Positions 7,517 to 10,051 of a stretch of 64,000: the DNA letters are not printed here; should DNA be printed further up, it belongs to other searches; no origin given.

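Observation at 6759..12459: Compact, unassigned glycyl-radical enzyme plus activase, bracketed by an AraC regulator and a PutP-type symporter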

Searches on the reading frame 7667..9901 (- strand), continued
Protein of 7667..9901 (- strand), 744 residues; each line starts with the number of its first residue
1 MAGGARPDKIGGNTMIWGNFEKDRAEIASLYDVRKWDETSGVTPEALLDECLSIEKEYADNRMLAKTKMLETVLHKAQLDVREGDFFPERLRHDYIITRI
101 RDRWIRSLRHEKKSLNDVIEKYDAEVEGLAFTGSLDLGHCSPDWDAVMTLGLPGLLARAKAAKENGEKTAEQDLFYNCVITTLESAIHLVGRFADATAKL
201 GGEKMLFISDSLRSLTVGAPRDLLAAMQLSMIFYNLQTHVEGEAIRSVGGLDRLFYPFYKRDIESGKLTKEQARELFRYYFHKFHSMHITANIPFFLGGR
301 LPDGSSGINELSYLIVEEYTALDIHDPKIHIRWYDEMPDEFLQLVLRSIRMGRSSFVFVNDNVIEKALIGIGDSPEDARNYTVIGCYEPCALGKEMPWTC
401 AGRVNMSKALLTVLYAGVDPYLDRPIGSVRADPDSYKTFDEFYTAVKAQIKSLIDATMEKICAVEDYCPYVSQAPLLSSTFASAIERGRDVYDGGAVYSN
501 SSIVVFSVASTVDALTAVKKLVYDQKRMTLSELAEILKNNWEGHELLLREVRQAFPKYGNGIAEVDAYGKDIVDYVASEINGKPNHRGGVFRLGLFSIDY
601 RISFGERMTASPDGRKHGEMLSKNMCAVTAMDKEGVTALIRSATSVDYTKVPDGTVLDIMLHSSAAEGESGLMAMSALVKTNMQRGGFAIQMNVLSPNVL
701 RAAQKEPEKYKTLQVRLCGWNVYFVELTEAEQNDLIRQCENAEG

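Call 55: search_protein_families(library=pfam, proteins=[L035:18154-20664:+, L036:4343-6073:+, L037:12186-12770:+, L039:12305-13897:+, L039:13900-14985:+, L039:15076-15795:+, L043:3229-3876:+, L044:10534-11454:+, L044:12337-14643:+, L047:3553-4257:+], max_evalue=0.0001)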
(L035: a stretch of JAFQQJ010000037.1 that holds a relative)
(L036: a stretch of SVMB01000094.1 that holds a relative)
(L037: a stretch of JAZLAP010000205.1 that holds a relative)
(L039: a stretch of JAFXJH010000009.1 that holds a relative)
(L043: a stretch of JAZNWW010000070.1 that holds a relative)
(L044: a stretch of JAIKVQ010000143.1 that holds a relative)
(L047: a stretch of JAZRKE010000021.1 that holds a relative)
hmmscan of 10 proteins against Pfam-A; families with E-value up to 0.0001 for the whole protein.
L035:18154-20664:+ (836 aa): 4 families
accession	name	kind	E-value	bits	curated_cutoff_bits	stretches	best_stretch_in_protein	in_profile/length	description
PF00754.31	F5_F8_type_C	-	1.6e-57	193.5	28.2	3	37-168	2-127/127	F5/8 type C domain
PF07833.16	Cu_amine_oxidN1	-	7e-32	110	24.2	1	727-834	6-108/108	Copper amine oxidase N-terminal domain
PF22633.2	F5_F8_type_C_2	-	8.7e-26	90.8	27.8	2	581-671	2-89/91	NedA-like, galactose-binding domain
PF16391.11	DUF5000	-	6.8e-06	26.8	25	0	52-125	1-60/141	Domain of unknown function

L036:4343-6073:+ (576 aa): 2 families
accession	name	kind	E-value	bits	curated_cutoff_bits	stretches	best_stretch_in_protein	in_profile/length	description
PF12010.13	DUF3502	-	2.8e-20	73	24.4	1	505-573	2-69/69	Domain of unknown function (DUF3502)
PF13416.11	SBP_bac_8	-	1.6e-09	38.4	27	1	124-420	4-243/279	Bacterial extracellular solute-binding protein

L037:12186-12770:+ (194 aa): 2 families
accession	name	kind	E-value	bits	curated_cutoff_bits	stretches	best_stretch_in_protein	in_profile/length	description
PF13472.12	Lipase_GDSL_2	-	6.2e-09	37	32.9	1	7-181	2-178/178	GDSL-like Lipase/Acylhydrolase family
PF00657.28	Lipase_GDSL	-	2.4e-05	25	23.6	0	90-186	109-208/208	GDSL-like Lipase/Acylhydrolase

L039:12305-13897:+ (530 aa): 3 families
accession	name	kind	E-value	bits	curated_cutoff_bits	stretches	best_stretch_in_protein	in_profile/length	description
PF00884.28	Sulfatase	-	6.4e-47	160.8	25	1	23-358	1-300/301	Sulfatase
PF01663.27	Phosphodiest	-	7.3e-13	49.3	23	1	26-303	2-220/342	Type I phosphodiesterase / nucleotide pyrophosphatase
PF16347.10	SGSH_C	-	2.6e-11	44.4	29.3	0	324-379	17-73/154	N-sulphoglucosamine sulphohydrolase, C-terminal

L039:13900-14985:+ (361 aa): 2 families
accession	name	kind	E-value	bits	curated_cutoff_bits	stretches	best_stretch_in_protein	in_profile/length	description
PF01979.26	Amidohydro_1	-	9.9e-22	78.1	25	1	49-359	2-344/345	Amidohydrolase family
PF07969.17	Amidohydro_3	-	1.2e-06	28.8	29.7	0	309-348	407-448/472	Amidohydrolase family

L039:15076-15795:+ (239 aa): 1 family
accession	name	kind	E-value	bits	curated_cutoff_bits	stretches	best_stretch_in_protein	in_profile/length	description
PF04239.17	DUF421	-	3.8e-31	107.7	23.6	1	82-204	2-127/129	YetF C-terminal domain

L043:3229-3876:+ (215 aa): 1 family
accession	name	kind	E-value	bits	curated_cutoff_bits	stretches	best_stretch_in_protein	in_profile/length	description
PF16161.11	DUF4867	-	8.1e-72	241.4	28.7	1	7-208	1-201/201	Domain of unknown function (DUF4867)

L044:10534-11454:+ (306 aa): 2 families
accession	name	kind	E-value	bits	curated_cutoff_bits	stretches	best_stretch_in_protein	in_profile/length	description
PF00892.27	EamA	-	1.5e-31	109.9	28.2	2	161-292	2-132/135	EamA-like transporter family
PF03151.22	TPT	-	9.2e-05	22.4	30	1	172-294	13-135/291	Triose-phosphate Transporter family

L044:12337-14643:+ (768 aa): 3 families
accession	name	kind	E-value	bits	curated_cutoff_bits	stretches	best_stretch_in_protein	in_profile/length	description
PF00933.27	Glyco_hydro_3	-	6.7e-39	134.6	27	1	524-761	61-314/316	Glycosyl hydrolase family 3 N terminal domain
PF01915.27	Glyco_hydro_3_C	-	5.5e-38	131.4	31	1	43-297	1-200/200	Glycosyl hydrolase family 3 C-terminal domain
PF14310.12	Fn3-like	-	1e-11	45.2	25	1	330-404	1-70/71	Fibronectin type III-like domain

L047:3553-4257:+ (234 aa): 1 family
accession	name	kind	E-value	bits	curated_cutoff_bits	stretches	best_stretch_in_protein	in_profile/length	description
PF03629.24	SASA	-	2.5e-50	171.6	24.8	1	3-229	4-225/226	Carbohydrate esterase, sialic acid-specific acetylesterase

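Call 57: search_protein_families(library=pfam, proteins=[L047:4254-5102:+, L047:7298-7885:+, L055:6791-7822:+, L055:7882-8937:+, L055:8960-9838:+, L058:3267-5270:+, L060:5492-6643:+, L060:6695-7672:+, L060:7742-9904:+, L067:12081-13400:+], max_evalue=0.0001)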
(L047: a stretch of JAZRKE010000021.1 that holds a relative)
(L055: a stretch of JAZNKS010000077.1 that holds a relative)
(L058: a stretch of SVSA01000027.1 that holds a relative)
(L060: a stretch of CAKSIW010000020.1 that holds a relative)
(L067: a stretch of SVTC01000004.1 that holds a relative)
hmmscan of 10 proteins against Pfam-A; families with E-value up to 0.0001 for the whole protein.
L047:4254-5102:+ (282 aa): 1 family
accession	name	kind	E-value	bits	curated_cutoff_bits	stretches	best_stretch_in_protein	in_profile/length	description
PF08450.18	SGL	-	9.5e-46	156.8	26.3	1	11-251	1-245/246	SMP-30/Gluconolactonase/LRE-like region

L047:7298-7885:+ (195 aa): 2 families
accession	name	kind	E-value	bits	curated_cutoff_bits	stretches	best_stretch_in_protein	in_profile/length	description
PF13472.12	Lipase_GDSL_2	-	2.7e-09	38.2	32.9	1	7-180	2-177/178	GDSL-like Lipase/Acylhydrolase family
PF00657.28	Lipase_GDSL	-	1.4e-05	25.8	23.6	1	90-186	102-208/208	GDSL-like Lipase/Acylhydrolase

L055:6791-7822:+ (343 aa): 1 family
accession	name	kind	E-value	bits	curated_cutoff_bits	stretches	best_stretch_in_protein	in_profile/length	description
PF00395.25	SLH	-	9.5e-05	22.7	20.8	0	83-119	1-37/44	S-layer homology domain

L055:7882-8937:+ (351 aa): 0 families

L055:8960-9838:+ (292 aa): 0 families

L058:3267-5270:+ (667 aa): 0 families

L060:5492-6643:+ (383 aa): 1 family
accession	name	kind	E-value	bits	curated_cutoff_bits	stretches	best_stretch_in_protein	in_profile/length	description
PF07470.19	Glyco_hydro_88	-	3.5e-87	293.1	26.6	1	18-377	2-351/352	Glycosyl Hydrolase Family 88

L060:6695-7672:+ (325 aa): 1 family
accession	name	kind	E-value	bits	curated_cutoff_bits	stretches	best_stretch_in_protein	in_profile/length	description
PF04041.19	Glyco_hydro_130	-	1.2e-51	176.1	26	1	24-322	26-320/320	beta-1,4-mannooligosaccharide phosphorylase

L060:7742-9904:+ (720 aa): 1 family
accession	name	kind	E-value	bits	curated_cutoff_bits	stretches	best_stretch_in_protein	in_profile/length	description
PF17389.8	Bac_rhamnosid6H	-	1.6e-18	67.5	24.5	1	366-586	5-219/339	Bacterial alpha-L-rhamnosidase 6 hairpin glycosidase domain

L067:12081-13400:+ (439 aa): 1 family
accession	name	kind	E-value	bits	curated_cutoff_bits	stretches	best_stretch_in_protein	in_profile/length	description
PF16116.10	DUF4832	-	4.1e-20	72.9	29.2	1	282-406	58-194/216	Domain of unknown function (DUF4832)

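Call 63: search_protein_families(library=pfam, proteins=[L063:12213-14231:+, L069:13957-15147:+, L069:15173-17266:+, L069:17235-18581:+, L069:18586-19566:+, L072:22-1677:+, L080:4464-5426:+, L080:5466-6563:+, L080:6608-8752:+, L080:8766-9941:+], max_evalue=0.0001)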
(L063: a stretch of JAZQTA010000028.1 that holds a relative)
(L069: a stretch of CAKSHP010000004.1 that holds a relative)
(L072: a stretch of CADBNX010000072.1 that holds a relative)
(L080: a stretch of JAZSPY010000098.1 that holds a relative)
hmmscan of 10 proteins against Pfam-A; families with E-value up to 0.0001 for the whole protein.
L063:12213-14231:+ (672 aa): 0 families

L069:13957-15147:+ (396 aa): 2 families
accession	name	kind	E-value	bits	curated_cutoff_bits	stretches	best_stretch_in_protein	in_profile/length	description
PF02481.21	DNA_processg_A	-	2e-67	226.9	29.6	1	78-283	4-210/212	DNA recombination-mediator protein A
PF18306.6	LDcluster4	-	2.4e-05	24.4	26.3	0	120-177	4-62/151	SLOG cluster4 family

L069:15173-17266:+ (697 aa): 3 families
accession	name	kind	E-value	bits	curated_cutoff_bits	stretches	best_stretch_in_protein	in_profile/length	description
PF01131.25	Topoisom_bac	-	2.5e-130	435.6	35.1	1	127-548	1-410/411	DNA topoisomerase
PF01751.28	Toprim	-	2.7e-24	85.6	23.1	1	4-113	1-96/96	Toprim domain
PF01396.24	Zn_ribbon_Top1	-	7.9e-24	83.6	32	2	578-611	2-35/39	Topoisomerase DNA binding C4 zinc finger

L069:17235-18581:+ (448 aa): 3 families
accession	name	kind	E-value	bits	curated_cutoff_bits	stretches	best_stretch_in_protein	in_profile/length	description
PF01134.28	GIDA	-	1.4e-103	347.4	22.1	1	13-379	2-391/391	Glucose inhibited division protein A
PF13450.12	NAD_binding_8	-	2e-06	28.4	21.9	1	15-43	1-29/68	NAD(P)-binding Rossmann-like domain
PF01266.30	DAO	-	3.1e-06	27.4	27.9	1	13-129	2-122/353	FAD dependent oxidoreductase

L069:18586-19566:+ (326 aa): 2 families
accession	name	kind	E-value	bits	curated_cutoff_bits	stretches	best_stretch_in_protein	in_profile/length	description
PF20511.4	PMI_typeI_cat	-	9.2e-18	65.2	22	1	4-109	1-108/143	Phosphomannose isomerase type I, catalytic domain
PF21621.3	MPI_cupin_dom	-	3.2e-12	46.7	27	1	247-324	2-78/79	Mannose-6-phosphate isomerase, cupin domain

L072:22-1677:+ (551 aa): 3 families
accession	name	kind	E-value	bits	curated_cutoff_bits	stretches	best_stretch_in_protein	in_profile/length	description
PF12833.13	HTH_18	-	1.3e-22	80.3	33.6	1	454-531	2-79/80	Helix-turn-helix domain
PF00165.29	HTH_AraC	-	1.6e-10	41.3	26.6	1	496-530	8-41/42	Bacterial regulatory helix-turn-helix proteins, AraC family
PF17853.6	GGDEF_2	-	1.5e-06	28.9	24.5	1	179-294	7-112/116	GGDEF-like domain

L080:4464-5426:+ (320 aa): 1 family
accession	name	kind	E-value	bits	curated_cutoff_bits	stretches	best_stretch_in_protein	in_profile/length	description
PF02541.22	Ppx-GppA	-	1.8e-40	139.7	27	1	43-317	7-281/285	Ppx/GppA phosphatase family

L080:5466-6563:+ (365 aa): 3 families
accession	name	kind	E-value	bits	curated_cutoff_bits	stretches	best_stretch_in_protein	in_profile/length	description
PF06925.17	MGDG_synth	-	2e-22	80.5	25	1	14-180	1-169/169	Monogalactosyldiacylglycerol (MGDG) synthase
PF04101.22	Glyco_tran_28_C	-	9e-10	39.3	22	1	206-355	2-157/166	Glycosyltransferase family 28 C-terminal domain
PF00534.26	Glycos_transf_1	-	2.3e-09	37.5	26.4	1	237-343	51-164/172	Glycosyl transferases group 1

L080:6608-8752:+ (714 aa): 1 family
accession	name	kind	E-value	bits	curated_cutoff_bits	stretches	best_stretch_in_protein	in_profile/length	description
PF12708.12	Pect-lyase_RHGA_epim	-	2.4e-28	99.9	27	2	48-291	7-188/213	Rhamnogalacturonase A/epimerase, pectate lyase-like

L080:8766-9941:+ (391 aa): 1 family
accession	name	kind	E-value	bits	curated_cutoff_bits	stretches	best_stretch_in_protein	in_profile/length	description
PF07690.21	MFS_1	-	2.5e-31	109.3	33.4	1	23-352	11-347/347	Major Facilitator Superfamily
